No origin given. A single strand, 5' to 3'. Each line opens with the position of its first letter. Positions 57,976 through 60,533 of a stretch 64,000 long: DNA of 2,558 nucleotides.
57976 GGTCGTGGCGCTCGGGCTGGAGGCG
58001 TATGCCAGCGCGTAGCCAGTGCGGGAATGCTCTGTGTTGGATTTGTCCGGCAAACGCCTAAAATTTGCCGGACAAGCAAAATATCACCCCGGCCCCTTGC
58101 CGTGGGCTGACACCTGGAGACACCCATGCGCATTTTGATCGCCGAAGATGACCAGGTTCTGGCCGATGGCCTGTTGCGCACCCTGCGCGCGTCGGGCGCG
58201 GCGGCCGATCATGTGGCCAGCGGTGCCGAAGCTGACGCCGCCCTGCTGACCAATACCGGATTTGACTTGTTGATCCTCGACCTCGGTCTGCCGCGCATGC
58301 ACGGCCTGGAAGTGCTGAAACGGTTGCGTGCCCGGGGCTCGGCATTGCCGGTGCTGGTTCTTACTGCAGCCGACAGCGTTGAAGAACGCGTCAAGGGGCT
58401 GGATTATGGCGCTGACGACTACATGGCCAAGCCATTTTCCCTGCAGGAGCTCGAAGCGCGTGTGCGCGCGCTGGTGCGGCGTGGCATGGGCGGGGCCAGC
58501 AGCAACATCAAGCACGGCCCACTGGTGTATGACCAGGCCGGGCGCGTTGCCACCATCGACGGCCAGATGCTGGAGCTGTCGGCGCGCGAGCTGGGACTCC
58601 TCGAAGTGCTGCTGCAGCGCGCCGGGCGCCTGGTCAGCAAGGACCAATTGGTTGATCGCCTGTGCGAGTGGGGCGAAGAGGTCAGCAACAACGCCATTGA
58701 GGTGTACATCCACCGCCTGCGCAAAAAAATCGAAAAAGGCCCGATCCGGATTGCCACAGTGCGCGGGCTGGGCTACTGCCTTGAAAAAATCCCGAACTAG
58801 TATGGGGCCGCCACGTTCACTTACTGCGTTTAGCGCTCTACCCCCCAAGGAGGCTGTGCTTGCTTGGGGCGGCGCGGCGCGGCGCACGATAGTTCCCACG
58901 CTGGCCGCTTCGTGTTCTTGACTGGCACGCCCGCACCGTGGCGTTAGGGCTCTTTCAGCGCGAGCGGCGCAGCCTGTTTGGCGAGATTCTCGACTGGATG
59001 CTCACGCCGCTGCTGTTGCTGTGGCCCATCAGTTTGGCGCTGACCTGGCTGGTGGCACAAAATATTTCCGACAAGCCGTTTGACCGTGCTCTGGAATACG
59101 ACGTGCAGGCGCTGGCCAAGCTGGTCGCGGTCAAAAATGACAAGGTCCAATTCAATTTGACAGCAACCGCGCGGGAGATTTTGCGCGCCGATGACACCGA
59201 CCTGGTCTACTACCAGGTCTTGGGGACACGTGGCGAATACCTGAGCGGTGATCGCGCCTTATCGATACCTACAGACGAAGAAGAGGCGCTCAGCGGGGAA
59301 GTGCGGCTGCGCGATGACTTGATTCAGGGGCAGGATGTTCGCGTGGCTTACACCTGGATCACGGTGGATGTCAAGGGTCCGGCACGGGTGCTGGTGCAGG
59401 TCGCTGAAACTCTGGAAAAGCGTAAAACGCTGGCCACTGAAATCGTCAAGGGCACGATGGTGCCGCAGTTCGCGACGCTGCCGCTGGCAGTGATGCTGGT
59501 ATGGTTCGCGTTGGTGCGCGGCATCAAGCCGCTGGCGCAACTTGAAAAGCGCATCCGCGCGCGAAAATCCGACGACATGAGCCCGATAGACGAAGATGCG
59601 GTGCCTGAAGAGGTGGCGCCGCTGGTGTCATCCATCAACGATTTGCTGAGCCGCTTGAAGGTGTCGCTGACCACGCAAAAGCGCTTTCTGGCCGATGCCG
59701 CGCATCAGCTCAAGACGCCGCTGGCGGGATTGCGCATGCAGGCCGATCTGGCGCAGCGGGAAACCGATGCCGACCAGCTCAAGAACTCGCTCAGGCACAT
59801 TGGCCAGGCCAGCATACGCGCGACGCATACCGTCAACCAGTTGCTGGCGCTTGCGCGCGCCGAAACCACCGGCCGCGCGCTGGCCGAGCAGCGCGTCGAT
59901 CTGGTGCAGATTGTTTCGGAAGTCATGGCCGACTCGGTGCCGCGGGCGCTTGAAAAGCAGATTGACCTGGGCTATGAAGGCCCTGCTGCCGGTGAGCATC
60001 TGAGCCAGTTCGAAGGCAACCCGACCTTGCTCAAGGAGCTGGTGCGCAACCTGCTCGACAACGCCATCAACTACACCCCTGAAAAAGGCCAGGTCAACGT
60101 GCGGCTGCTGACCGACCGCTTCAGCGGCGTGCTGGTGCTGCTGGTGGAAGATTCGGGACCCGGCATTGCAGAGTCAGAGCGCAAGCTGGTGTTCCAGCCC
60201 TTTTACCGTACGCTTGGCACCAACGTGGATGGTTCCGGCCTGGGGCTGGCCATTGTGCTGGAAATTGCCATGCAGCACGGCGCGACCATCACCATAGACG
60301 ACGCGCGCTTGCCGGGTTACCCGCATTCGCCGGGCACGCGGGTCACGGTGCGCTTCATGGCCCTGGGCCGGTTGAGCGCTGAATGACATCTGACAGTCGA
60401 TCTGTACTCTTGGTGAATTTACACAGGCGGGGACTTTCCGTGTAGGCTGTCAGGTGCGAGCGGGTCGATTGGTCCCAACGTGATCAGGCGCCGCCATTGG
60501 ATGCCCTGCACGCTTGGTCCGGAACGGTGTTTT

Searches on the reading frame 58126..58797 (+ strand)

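Call 70: search_protein_families(library=pfam, proteins=[window:58126-58797:+], max_evalue=0.00001)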
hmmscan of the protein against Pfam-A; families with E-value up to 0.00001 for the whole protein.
window:58126-58797:+ (224 aa): 2 families
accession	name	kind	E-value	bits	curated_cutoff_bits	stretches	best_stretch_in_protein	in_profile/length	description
PF00072.30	Response_reg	-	5.8e-26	91.3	30.2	1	3-114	1-111/111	Response regulator receiver domain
PF00486.34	Trans_reg_C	-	2.2e-22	79.3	26.2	1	146-219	1-77/77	Transcriptional regulatory protein, C terminal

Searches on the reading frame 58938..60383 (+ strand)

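Call 70: search_protein_families(library=pfam, proteins=[window:58938-60383:+], max_evalue=0.00001)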
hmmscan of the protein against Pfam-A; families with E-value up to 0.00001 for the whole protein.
window:58938-60383:+ (482 aa): 3 families
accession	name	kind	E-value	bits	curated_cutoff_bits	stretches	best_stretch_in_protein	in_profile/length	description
PF08521.16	2CSK_N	-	2.7e-42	144.6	23.2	1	25-169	1-140/140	Two-component sensor kinase N-terminal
PF02518.31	HATPase_c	-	1.3e-22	80.7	26.4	1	360-473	1-107/111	Histidine kinase-, DNA gyrase B-, and HSP90-like ATPase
PF00512.31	HisKA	-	2.2e-13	50.5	26.9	1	247-310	2-65/66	His Kinase A (phospho-acceptor) domain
